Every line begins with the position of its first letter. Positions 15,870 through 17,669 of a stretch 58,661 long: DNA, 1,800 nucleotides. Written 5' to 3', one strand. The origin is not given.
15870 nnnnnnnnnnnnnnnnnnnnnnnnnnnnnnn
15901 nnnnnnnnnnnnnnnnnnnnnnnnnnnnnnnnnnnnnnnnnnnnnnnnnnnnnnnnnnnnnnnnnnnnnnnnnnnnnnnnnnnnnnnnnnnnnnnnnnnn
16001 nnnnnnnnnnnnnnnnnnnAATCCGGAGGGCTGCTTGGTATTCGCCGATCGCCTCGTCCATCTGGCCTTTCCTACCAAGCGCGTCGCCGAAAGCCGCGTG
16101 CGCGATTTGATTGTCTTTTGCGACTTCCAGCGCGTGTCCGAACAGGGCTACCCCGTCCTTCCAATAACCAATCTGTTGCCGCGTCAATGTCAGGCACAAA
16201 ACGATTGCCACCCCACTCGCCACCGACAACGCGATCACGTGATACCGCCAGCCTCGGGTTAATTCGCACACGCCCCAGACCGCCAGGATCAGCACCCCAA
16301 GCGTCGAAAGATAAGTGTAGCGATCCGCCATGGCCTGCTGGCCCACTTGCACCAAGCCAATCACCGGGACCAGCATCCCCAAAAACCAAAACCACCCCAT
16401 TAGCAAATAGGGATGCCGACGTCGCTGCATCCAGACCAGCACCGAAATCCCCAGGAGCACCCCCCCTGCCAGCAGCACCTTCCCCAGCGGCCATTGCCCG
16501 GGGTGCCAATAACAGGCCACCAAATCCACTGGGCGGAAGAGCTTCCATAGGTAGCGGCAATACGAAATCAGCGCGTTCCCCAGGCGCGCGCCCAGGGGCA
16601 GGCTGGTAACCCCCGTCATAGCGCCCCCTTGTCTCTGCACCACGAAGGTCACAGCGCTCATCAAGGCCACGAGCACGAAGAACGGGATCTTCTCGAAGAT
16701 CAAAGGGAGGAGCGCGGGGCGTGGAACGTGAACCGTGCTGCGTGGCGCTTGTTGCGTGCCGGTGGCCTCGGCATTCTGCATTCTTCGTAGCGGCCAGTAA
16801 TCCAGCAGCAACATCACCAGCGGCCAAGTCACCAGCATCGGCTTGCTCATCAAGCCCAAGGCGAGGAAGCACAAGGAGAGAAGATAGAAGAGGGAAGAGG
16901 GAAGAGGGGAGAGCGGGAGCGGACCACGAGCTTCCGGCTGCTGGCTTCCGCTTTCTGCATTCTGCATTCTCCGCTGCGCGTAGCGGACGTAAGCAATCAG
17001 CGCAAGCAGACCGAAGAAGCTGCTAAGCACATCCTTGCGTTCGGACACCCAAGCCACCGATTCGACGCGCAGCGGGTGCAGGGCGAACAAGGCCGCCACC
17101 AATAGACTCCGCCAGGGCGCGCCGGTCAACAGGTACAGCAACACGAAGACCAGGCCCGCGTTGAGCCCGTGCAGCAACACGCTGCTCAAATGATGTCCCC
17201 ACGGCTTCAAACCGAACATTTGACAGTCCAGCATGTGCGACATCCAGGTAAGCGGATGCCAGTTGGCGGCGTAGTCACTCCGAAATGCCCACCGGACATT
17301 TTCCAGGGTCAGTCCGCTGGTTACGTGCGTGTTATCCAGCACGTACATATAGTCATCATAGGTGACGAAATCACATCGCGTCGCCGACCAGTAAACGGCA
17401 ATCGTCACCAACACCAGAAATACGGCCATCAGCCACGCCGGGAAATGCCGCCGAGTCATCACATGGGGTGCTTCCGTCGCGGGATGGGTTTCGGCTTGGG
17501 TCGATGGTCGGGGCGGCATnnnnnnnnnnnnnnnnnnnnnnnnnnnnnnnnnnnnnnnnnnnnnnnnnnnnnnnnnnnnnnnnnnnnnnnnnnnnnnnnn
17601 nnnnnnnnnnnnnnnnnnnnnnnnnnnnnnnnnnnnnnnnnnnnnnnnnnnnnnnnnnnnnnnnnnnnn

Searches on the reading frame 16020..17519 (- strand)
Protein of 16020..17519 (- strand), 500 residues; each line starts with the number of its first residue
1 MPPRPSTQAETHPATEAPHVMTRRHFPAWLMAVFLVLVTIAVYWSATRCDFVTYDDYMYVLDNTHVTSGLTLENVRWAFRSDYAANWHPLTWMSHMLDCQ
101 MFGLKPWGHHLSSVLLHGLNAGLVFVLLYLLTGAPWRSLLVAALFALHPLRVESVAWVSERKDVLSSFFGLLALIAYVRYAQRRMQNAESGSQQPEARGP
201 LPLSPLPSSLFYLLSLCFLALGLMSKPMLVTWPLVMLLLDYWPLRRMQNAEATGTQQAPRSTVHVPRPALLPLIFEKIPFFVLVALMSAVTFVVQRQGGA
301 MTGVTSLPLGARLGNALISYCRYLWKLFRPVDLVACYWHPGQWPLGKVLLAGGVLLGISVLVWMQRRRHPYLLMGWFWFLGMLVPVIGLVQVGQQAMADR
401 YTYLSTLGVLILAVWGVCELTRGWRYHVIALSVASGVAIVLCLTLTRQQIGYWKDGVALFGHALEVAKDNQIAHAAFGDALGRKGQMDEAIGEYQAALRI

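Call 11: search_protein_families(library=pfam, proteins=[window:16020-17519:-], max_evalue=0.1)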
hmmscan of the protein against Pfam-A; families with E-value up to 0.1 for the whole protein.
window:16020-17519:- (500 aa): 1 family
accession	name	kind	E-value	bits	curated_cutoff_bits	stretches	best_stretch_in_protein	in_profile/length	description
PF13414.12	TPR_11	-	0.065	13.4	26.8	0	478-500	1-23/42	TPR repeat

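Call 25: search_solved_structures(query=A3, max_evalue=10, show_alignments=2)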
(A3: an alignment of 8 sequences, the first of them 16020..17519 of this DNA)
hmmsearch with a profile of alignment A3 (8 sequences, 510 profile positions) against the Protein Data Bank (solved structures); distinct sequences matched with E-value up to 10: 10.
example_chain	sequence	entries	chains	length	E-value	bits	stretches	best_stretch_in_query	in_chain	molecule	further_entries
6y76_A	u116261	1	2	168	0.26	12.9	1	312-394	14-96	Transferrin receptor protein 1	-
8p0z_A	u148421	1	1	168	0.44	12.2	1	312-394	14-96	Transferrin receptor protein 1, serum form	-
6w3h_C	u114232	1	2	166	1.1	10.9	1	312-393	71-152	Transferrin receptor protein 1,Transferrin receptor protein 1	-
6voy_E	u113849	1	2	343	1.5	10.5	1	222-258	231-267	Serine/threonine-protein phosphatase 2A 56 kDa regulatory subunit gamma isoform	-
5jja_A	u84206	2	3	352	1.5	10.4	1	222-258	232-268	Serine/threonine-protein phosphatase 2A 56 kDa regulatory subunit gamma isoform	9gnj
5k6s_A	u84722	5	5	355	1.6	10.4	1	222-258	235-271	Serine/threonine-protein phosphatase 2A 56 kDa regulatory subunit gamma isoform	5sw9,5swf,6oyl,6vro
6toq_AAA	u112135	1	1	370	1.6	10.3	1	222-258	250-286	Serine/threonine-protein phosphatase 2A 56 kDa regulatory subunit gamma isoform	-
2nyl_B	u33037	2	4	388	1.7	10.2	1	222-258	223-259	Serine/threonine-protein phosphatase 2A 56 kDa regulatory subunit gamma isoform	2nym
2jak_A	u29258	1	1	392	1.8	10.2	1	222-258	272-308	SERINE/THREONINE-PROTEIN PHOSPHATASE 2A 56 KDA REGULATORY SUBUNIT GAMMA ISOFORM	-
7ouf_F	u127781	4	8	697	3.1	9.4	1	223-258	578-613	Isoform 3 of PC4 and SFRS1-interacting protein,Isoform Gamma-1 of Serine/threonine-protein | Isoform 3 of PC4 and SFRS1-interacting protein,Isoform Gamma-2 of S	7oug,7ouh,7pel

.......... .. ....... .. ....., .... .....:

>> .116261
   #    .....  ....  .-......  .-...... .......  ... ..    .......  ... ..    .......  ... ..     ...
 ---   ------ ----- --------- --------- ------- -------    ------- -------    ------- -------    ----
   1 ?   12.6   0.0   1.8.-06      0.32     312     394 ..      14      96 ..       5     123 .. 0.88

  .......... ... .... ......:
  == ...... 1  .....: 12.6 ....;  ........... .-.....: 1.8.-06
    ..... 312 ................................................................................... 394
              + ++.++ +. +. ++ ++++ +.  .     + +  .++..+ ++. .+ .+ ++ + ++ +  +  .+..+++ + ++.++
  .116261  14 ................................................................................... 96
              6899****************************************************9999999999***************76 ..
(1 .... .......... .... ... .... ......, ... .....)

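Call 29: find_homologous_proteins(query=window:16080-17519:-, max_evalue=0.00001)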
Query window:16080-17519:- (480 aa): 8000 proteins with E <= 0.00001 among 8000 candidates; the best 120 are listed.
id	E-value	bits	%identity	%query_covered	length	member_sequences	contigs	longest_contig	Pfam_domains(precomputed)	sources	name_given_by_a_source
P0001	0.0e+0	1091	100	100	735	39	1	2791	PF03704.24,PF13431.13,PF23914.2,PF13414.13,PF13176.13,PF13428.13,PF01471.24,PF25064.2,PF13374.13,PF07721.21,PF14559.13,PF24575.2,PF13371.13,PF17874.8,PF00515.35,PF13424.13,PF21033.5,PF13432.13,PF13429.13,PF13181.13,PF14561.13,PF07719.24,PF13174.13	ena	-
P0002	1.6e-284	962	91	100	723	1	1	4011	PF03704.24,PF13431.13,PF23914.2,PF13414.13,PF13176.13,PF13428.13,PF01471.24,PF25064.2,PF13374.13,PF14559.13,PF24575.2,PF13371.13,PF17874.8,PF00515.35,PF13424.13,PF21033.5,PF13432.13,PF13429.13,PF13181.13,PF14561.13,PF07719.24,PF13174.13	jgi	jgi:protein O-mannosyl-transferase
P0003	9.9e-257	871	82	100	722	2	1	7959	PF03704.24,PF13431.13,PF23914.2,PF13414.13,PF13176.13,PF13428.13,PF25064.2,PF13374.13,PF14559.13,PF24575.2,PF13371.13,PF17874.8,PF00515.35,PF13424.13,PF21033.5,PF13432.13,PF13429.13,PF13181.13,PF14561.13,PF07719.24,PF13174.13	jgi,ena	-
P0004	6.4e-254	861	81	100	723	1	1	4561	PF03704.24,PF13431.13,PF23914.2,PF13414.13,PF01535.27,PF13176.13,PF13428.13,PF25064.2,PF13374.13,PF07721.21,PF14559.13,PF24575.2,PF13371.13,PF17874.8,PF00515.35,PF13424.13,PF21033.5,PF13432.13,PF13429.13,PF13181.13,PF14561.13,PF07719.24,PF13174.13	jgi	jgi:protein O-mannosyl-transferase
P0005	6.3e-252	855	81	100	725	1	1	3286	PF25063.1,PF03704.24,PF13431.13,PF23914.2,PF13414.13,PF13176.13,PF13428.13,PF25064.2,PF13374.13,PF14559.13,PF24575.2,PF13371.13,PF17874.8,PF00515.35,PF13424.13,PF21033.5,PF13432.13,PF13429.13,PF13181.13,PF14561.13,PF07719.24,PF13174.13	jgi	jgi:tetratricopeptide (TPR) repeat protein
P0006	5.5e-225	766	73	99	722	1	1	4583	PF03704.24,PF13431.13,PF23914.2,PF13414.13,PF01535.27,PF13176.13,PF13428.13,PF25064.2,PF13374.13,PF07721.21,PF14559.13,PF24575.2,PF13371.13,PF17874.8,PF00515.35,PF13424.13,PF21033.5,PF13432.13,PF13429.13,PF13181.13,PF14561.13,PF07719.24,PF13174.13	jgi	jgi:protein O-mannosyl-transferase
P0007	1.4e-211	722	71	99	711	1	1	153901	PF03704.24,PF16068.11,PF13414.13,PF01535.27,PF01471.24,PF13374.13,PF24575.2,PF00515.35,PF13424.13,PF13429.13,PF14561.13,PF07719.24,PF13174.13,PF20308.5,PF25063.1,PF13431.13,PF23914.2,PF25062.2,PF13176.13,PF13428.13,PF25064.2,PF14559.13,PF13371.13,PF17874.8,PF12895.14,PF21033.5,PF13432.13,PF13181.13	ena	-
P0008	3.4e-210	717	68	99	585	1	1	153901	-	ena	-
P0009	1.4e-209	715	71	96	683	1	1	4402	PF03704.24,PF09976.16,PF13414.13,PF10952.16,PF01535.27,PF13374.13,PF07721.21,PF24575.2,PF00515.35,PF04212.25,PF13424.13,PF13429.13,PF14561.13,PF07719.24,PF13174.13,PF25063.1,PF13431.13,PF23914.2,PF13176.13,PF13428.13,PF25064.2,PF14559.13,PF13371.13,PF17874.8,PF12895.14,PF21033.5,PF13432.13,PF13181.1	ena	-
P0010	1.4e-209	715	71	96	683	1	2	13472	PF03704.24,PF09976.16,PF13414.13,PF10952.16,PF01535.27,PF13374.13,PF07721.21,PF24575.2,PF00515.35,PF04212.25,PF13424.13,PF13429.13,PF14561.13,PF07719.24,PF13174.13,PF25063.1,PF13431.13,PF23914.2,PF13176.13,PF13428.13,PF25064.2,PF14559.13,PF13371.13,PF17874.8,PF12895.14,PF21033.5,PF13432.13,PF13181.1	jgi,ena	jgi:protein O-mannosyl-transferase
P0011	1.4e-209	715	71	96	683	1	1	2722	PF03704.24,PF09976.16,PF13414.13,PF10952.16,PF01535.27,PF13374.13,PF07721.21,PF24575.2,PF00515.35,PF04212.25,PF13424.13,PF13429.13,PF14561.13,PF07719.24,PF13174.13,PF25063.1,PF13431.13,PF23914.2,PF13176.13,PF13428.13,PF25064.2,PF14559.13,PF13371.13,PF17874.8,PF12895.14,PF21033.5,PF13432.13,PF13181.1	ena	-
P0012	1.3e-205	702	69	94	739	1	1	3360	PF03704.24,PF13414.13,PF01535.27,PF01471.24,PF13374.13,PF24575.2,PF00515.35,PF13424.13,PF13429.13,PF14561.13,PF07719.24,PF13174.13,PF25063.1,PF13431.13,PF23914.2,PF25062.2,PF13176.13,PF13428.13,PF25064.2,PF14559.13,PF13371.13,PF21033.5,PF13432.13,PF13181.13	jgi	jgi:tetratricopeptide (TPR) repeat protein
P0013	1.3e-205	702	68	92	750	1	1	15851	PF03704.24,PF13414.13,PF01471.24,PF13374.13,PF07721.21,PF24575.2,PF00515.35,PF13424.13,PF13429.13,PF14561.13,PF07719.24,PF13174.13,PF13431.13,PF23914.2,PF25062.2,PF13176.13,PF13428.13,PF25064.2,PF14559.13,PF13371.13,PF21033.5,PF13432.13,PF06552.19,PF13181.13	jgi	jgi:Flp pilus assembly protein TadD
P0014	6.0e-203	693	68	96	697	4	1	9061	PF25063.1,PF03704.24,PF13431.13,PF23914.2,PF13414.13,PF13176.13,PF13428.13,PF13374.13,PF14559.13,PF24575.2,PF13371.13,PF00515.35,PF04212.25,PF13424.13,PF21033.5,PF13432.13,PF13429.13,PF13181.13,PF14561.13,PF07719.24,PF13174.13,PF20308.5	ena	-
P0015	6.5e-202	690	66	99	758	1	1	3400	PF25063.1,PF03704.24,PF13431.13,PF23914.2,PF13414.13,PF13176.13,PF13428.13,PF25064.2,PF13374.13,PF14559.13,PF24575.2,PF13371.13,PF00515.35,PF13424.13,PF21033.5,PF13432.13,PF06552.19,PF13429.13,PF13181.13,PF14561.13,PF07719.24,PF13174.13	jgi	-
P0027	8.1e-194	663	66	99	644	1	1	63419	PF25063.1,PF03704.24,PF13431.13,PF23914.2,PF13414.13,PF13176.13,PF13428.13,PF13374.13,PF14559.13,PF24575.2,PF13371.13,PF00515.35,PF13424.13,PF21033.5,PF13432.13,PF13181.13,PF07719.24,PF13174.13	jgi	jgi:protein O-mannosyl-transferase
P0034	5.5e-190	650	64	99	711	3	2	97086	PF03704.24,PF13414.13,PF01535.27,PF13374.13,PF07721.21,PF24575.2,PF00515.35,PF04212.25,PF13424.13,PF13429.13,PF14561.13,PF07719.24,PF13174.13,PF20308.5,PF25063.1,PF13431.13,PF23914.2,PF13176.13,PF13428.13,PF25064.2,PF14559.13,PF13371.13,PF21033.5,PF13432.13,PF13181.13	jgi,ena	jgi:Flp pilus assembly protein TadD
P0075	1.0e-180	620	62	97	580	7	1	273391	PF13431.13,PF13414.13,PF13176.13,PF13428.13,PF13374.13,PF14559.13,PF24575.2,PF17874.8,PF00515.35,PF13424.13,PF21033.5,PF13432.13,PF13181.13,PF14561.13,PF07719.24,PF13174.13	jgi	jgi:lipoprotein NlpI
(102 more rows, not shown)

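Call 48: find_encoding_contigs(protein=P0007, flank=10000, max_places=2)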
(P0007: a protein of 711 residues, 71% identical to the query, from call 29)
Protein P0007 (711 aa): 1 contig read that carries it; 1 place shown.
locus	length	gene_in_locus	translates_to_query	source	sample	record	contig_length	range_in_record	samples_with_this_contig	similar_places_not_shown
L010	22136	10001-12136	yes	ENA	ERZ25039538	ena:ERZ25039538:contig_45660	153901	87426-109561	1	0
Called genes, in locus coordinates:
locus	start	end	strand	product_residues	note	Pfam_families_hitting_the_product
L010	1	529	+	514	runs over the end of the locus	-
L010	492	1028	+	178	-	-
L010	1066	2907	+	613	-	PF13424:TPR_12 (weak), PF00515:TPR_1, PF07719:TPR_2, PF13414:TPR_11, PF13432:TPR_16, PF14559:TPR_19, PF13424:TPR_12, PF13414:TPR_11, +16 more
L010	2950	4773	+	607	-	PF00515:TPR_1 (weak), PF07719:TPR_2 (weak), PF13424:TPR_12, PF13414:TPR_11, PF13431:TPR_17 (weak), PF00515:TPR_1 (weak), PF13414:TPR_11, PF13432:TPR_16, +9 more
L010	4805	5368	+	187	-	-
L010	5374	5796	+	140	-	-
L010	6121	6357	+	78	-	-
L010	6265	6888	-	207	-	-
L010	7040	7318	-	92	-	-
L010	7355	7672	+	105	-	-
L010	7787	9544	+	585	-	-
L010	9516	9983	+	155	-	-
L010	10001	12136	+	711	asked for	PF13414:TPR_11, PF13432:TPR_16, PF13424:TPR_12, PF13414:TPR_11, PF00515:TPR_1, PF13414:TPR_11, PF13424:TPR_12, PF13432:TPR_16, +41 more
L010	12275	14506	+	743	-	PF13414:TPR_11, PF14559:TPR_19, PF13414:TPR_11, PF13424:TPR_12, PF13432:TPR_16, PF14559:TPR_19, PF25063:ARM_TT21_C, PF00515:TPR_1, +50 more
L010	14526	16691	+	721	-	PF13414:TPR_11, PF00515:TPR_1, PF13414:TPR_11, PF13424:TPR_12, PF13414:TPR_11, PF13432:TPR_16, PF13414:TPR_11, PF13432:TPR_16, +24 more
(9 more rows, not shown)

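Call 64: predict_structure(alignment_id=A7)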
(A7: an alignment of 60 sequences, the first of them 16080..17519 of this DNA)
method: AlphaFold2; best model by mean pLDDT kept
length: 480 residues; sequences in the alignment: 60
mean_pLDDT: 79.1   pTM: 0.84
mean pLDDT of the five models: 79.1, 77.0, 76.8, 72.5, 71.6
residues with pLDDT >= 90: 146; 70-90: 207; 50-70: 88; < 50: 39
segments of 3 or more residues with pLDDT < 50: 1-3, 16-24, 194-196, 198-201, 252-266
pLDDT, mean of each block of 10 residues (from residue 1): 48 46 66 94 76 77 92 92 70 94 91 94 96 92 92 83 93 96 84 53 74 96 85 87 73 46 53 89 87 74 70 81 82 62 84 93 88 89 65 57 86 89 85 87 84 72 67 60
secondary structure, 60 per line:
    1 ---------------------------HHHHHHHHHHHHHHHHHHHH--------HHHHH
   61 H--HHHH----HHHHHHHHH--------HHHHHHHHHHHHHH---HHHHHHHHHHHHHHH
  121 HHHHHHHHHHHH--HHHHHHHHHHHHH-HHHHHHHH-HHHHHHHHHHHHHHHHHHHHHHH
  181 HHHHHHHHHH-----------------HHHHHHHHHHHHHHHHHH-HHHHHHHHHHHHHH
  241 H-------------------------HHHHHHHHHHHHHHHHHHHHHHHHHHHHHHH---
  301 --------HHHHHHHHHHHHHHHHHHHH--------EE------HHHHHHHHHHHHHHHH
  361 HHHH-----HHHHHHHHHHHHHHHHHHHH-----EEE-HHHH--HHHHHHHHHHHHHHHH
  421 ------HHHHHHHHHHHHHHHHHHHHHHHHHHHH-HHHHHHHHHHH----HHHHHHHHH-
elements in order: H28-47 H56-61 H64-67 H72-80 H89-102 H106-132 H135-147 H149-156 H158-190 H208-225 H227-241 H267-297 H309-328 H345-364 H370-389 E395-397 H399-402 H405-420 H427-454 H456-466 H471-479

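Call 68: fold_search(model_id=the predicted structure, library=pdb)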
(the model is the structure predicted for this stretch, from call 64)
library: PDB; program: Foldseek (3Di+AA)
matches with E <= 10: 270; with E <= 0.001: 1
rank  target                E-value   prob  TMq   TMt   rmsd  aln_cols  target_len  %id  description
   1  9i5k_A                3.1e-04  1.00  0.49  0.48  11.9       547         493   10  Structure of the Chaetomium thermophilum Pmt4 homodimer (C2 symmetry) (released 2025-12-24)
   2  5f15                  1.9e-03  1.00  0.42  0.38   9.2       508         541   13  Crystal Structure of ArnT from Cupriavidus metallidurans bound to Undecaprenyl phosphate (released 2016-02-17)
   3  8if8_B                2.1e-03  1.00  0.37  0.30  12.4       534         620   12  Arabinosyltransferase AftA (released 2023-05-31)
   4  8b6l_I                3.1e-03  1.00  0.36  0.28  17.8       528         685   12  Subtomogram average of the human Sec61-TRAP-OSTA-translocon (released 2022-12-07)
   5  5ogl_A                4.0e-03  1.00  0.41  0.30  12.0       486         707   12  Structure of bacterial oligosaccharyltransferase PglB in complex with an acceptor peptide and an lipid-linked oligosac (released 2017-10-25)
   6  7zli_A                5.2e-03  1.00  0.45  0.35  13.4       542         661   10  Cryo-EM structure of C-mannosyltransferase CeDPY19, in complex with Dol25-P-Man and bound to CMT2-Fab and anti-Fab nan (released 2023-01-11)
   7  6s7t_A                5.7e-03  1.00  0.43  0.31  14.1       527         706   12  Cryo-EM structure of human oligosaccharyltransferase complex OST-B (released 2019-12-18)
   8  6gxc_A                9.1e-03  1.00  0.41  0.30  12.5       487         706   12  Bacterial oligosaccharyltransferase PglB in complex with an inhibitory peptide and a reactive lipid-linked oligosaccha (released 2018-11-14)
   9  9ub7_B                1.2e-02  1.00  0.33  0.39  16.0       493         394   11  Structure of glycosylphosphatidylinositol transamidase,state 1 (released 2026-04-08)
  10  7zlg_A                1.5e-02  1.00  0.45  0.35  11.6       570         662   10  Cryo-EM structure of C-mannosyltransferase CeDPY19, in complex with acceptor peptide and bound to CMT2-Fab and anti-Fa (released 2023-01-11)
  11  8age_A                1.6e-02  1.00  0.38  0.30  13.8       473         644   10  Structure of yeast oligosaccharylransferase complex with acceptor peptide bound (released 2022-12-07)
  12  6p25_A                1.7e-02  1.00  0.37  0.26   5.7       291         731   16  Structure of S. cerevisiae protein O-mannosyltransferase Pmt1-Pmt2 complex bound to the sugar donor and a peptide acce (released 2019-07-10)
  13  7zlh_A                1.8e-02  1.00  0.39  0.31  11.5       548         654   10  Cryo-EM structure of C-mannosyltransferase CeDPY19, in apo state, bound to CMT2-Fab and anti-Fab nanobody (released 2023-01-11)
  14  6p25_B                1.9e-02  1.00  0.33  0.24   7.0       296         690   13  Structure of S. cerevisiae protein O-mannosyltransferase Pmt1-Pmt2 complex bound to the sugar donor and a peptide acce (released 2019-07-10)
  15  6ftg_5                2.0e-02  1.00  0.41  0.32  14.9       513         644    9  Subtomogram average of OST-containing ribosome-translocon complexes from canine rough microsomal membranes (released 2018-03-21)
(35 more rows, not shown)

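Call 69: find_encoding_contigs(protein=P0027, flank=10000, max_places=1)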
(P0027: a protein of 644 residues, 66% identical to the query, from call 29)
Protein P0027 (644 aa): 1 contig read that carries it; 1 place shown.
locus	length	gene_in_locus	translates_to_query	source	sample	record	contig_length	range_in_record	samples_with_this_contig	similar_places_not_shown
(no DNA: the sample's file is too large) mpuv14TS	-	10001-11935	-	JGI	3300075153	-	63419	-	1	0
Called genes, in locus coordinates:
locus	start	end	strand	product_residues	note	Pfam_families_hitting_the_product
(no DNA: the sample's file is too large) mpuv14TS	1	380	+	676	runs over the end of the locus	PF13424:TPR_12, PF23914:TPR_CcmH_CycH, PF00515:TPR_1, PF07719:TPR_2, PF13414:TPR_11, PF13432:TPR_16, PF14559:TPR_19, PF13414:TPR_11, +43 more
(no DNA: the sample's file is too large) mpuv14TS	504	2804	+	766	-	PF13424:TPR_12, PF13414:TPR_11, PF13432:TPR_16, PF00515:TPR_1, PF07719:TPR_2, PF13414:TPR_11, PF13424:TPR_12, PF13432:TPR_16, +46 more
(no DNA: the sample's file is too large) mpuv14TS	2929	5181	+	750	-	PF13414:TPR_11, PF13432:TPR_16, PF00515:TPR_1, PF07719:TPR_2, PF13414:TPR_11, PF13424:TPR_12, PF14559:TPR_19, PF13414:TPR_11, +41 more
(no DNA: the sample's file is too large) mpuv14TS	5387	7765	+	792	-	PF13414:TPR_11, PF13424:TPR_12, PF13432:TPR_16, PF13414:TPR_11, PF13424:TPR_12, PF13432:TPR_16, PF13414:TPR_11, PF13424:TPR_12, +38 more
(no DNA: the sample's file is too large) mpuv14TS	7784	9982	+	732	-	PF13414:TPR_11, PF13432:TPR_16, PF00515:TPR_1, PF13414:TPR_11, PF13432:TPR_16, PF00515:TPR_1, PF13414:TPR_11, PF13424:TPR_12, +42 more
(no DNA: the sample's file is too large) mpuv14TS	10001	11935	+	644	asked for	PF13414:TPR_11, PF13432:TPR_16, PF00515:TPR_1, PF07719:TPR_2, PF13414:TPR_11, PF13414:TPR_11, PF13424:TPR_12, PF13432:TPR_16, +19 more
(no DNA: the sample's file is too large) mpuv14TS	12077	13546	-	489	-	PF02310:B12-binding, PF04055:Radical_SAM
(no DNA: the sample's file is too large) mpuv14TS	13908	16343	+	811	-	PF13414:TPR_11, PF13432:TPR_16, PF13424:TPR_12, PF13432:TPR_16, PF00515:TPR_1, PF07719:TPR_2, PF13414:TPR_11, PF13424:TPR_12, +65 more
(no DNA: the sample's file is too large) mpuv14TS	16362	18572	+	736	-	PF13414:TPR_11, PF13424:TPR_12, PF13414:TPR_11, PF13432:TPR_16, PF13414:TPR_11, PF00515:TPR_1, PF13424:TPR_12, PF13414:TPR_11, +37 more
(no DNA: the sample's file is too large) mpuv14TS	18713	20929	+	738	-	PF13414:TPR_11, PF13432:TPR_16, PF00515:TPR_1, PF07719:TPR_2, PF13414:TPR_11, PF13432:TPR_16, PF13414:TPR_11, PF13432:TPR_16, +42 more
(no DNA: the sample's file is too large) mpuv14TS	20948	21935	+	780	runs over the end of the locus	PF13414:TPR_11, PF13432:TPR_16, PF14559:TPR_19, PF13414:TPR_11, PF13414:TPR_11, PF13424:TPR_12, PF13432:TPR_16, PF13414:TPR_11, +41 more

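Call 70: find_encoding_contigs(protein=P0075, flank=10000, max_places=1)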
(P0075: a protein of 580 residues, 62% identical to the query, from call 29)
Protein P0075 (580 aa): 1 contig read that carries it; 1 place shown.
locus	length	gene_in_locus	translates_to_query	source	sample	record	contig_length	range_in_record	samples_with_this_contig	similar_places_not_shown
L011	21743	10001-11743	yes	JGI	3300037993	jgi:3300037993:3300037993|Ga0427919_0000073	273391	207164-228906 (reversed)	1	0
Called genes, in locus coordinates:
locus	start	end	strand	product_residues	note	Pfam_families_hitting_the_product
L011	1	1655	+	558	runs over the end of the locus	PF00989:PAS, PF08448:PAS_4, PF13426:PAS_9, PF00989:PAS, PF08448:PAS_4, PF13426:PAS_9, PF00512:HisKA, PF02518:HATPase_c, +2 more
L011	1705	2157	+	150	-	PF00072:Response_reg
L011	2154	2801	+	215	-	PF00072:Response_reg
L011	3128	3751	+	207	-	-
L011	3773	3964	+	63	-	-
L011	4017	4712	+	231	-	PF05690:ThiG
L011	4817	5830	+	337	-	PF00294:PfkB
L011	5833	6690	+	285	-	PF02548:Pantoate_transf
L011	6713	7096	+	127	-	PF22461:SLBB_2 (weak)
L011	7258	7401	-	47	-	-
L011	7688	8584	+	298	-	PF12686:DUF3800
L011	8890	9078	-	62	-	-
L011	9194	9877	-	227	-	PF02230:Abhydrolase_2, PF00561:Abhydrolase_1 (faint), PF12146:Hydrolase_4 (faint)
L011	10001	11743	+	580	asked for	PF13431:TPR_17 (weak), PF00515:TPR_1, PF13414:TPR_11, PF13432:TPR_16, PF13414:TPR_11, PF13424:TPR_12, PF13432:TPR_16, PF13414:TPR_11, +13 more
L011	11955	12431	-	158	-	PF14376:Haem_bd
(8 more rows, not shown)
